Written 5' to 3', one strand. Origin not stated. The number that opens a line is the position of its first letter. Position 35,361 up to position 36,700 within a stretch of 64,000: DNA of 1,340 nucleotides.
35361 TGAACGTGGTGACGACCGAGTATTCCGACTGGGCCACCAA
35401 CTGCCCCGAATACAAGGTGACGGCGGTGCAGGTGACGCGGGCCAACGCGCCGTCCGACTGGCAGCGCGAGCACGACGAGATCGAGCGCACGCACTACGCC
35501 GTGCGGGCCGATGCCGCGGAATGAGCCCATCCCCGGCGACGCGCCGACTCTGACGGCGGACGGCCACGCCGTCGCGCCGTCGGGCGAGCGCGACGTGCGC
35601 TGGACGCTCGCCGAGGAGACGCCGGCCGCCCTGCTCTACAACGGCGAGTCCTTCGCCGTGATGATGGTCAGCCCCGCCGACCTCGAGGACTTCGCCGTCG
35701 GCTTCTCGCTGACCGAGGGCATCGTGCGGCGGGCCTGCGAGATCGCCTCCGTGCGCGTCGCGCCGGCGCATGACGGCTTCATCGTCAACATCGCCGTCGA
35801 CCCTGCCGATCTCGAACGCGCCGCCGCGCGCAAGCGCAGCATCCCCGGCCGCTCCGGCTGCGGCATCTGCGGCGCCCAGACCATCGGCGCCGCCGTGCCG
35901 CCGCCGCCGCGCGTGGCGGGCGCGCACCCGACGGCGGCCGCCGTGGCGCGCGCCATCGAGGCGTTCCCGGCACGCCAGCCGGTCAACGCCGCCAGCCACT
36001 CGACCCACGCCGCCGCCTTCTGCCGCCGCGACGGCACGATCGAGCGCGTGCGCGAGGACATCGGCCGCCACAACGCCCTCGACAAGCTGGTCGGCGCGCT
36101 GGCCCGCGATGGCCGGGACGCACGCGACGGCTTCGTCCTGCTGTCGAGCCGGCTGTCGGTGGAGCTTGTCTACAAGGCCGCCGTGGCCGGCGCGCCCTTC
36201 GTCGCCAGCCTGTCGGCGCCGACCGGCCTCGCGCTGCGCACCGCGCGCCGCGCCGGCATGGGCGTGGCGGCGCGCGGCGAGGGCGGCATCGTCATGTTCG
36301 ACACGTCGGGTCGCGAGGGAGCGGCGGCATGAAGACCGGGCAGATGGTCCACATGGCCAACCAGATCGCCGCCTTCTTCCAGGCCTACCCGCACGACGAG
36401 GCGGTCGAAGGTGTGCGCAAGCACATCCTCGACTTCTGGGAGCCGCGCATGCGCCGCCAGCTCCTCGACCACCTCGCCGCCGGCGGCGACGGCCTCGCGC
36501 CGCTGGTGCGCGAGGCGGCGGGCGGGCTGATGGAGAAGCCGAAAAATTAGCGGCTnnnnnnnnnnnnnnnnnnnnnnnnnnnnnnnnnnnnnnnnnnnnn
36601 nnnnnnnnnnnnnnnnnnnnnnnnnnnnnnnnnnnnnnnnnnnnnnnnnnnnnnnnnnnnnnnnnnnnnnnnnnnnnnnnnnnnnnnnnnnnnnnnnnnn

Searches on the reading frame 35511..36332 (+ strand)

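Call 4: search_protein_families(library=pfam, proteins=[window:35511-36332:+], max_evalue=0.01)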
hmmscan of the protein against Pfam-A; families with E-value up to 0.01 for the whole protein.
window:35511-36332:+ (273 aa): 1 family
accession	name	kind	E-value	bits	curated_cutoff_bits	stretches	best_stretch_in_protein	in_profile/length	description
PF02634.21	FdhD-NarQ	-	1.2e-62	212.2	27.2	1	34-255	1-221/237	FdhD/NarQ family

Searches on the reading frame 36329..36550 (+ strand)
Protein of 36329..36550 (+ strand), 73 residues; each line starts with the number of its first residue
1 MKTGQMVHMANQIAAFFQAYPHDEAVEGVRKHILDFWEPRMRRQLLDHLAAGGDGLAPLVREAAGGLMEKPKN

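Call 4: search_protein_families(library=pfam, proteins=[window:36329-36550:+], max_evalue=0.01)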
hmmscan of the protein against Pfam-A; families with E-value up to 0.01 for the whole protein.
window:36329-36550:+ (73 aa): 1 family
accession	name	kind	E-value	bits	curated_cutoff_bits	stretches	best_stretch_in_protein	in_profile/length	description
PF11390.13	FdsD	-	4.9e-28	97.7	27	1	6-63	2-60/61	NADH-dependant formate dehydrogenase delta subunit FdsD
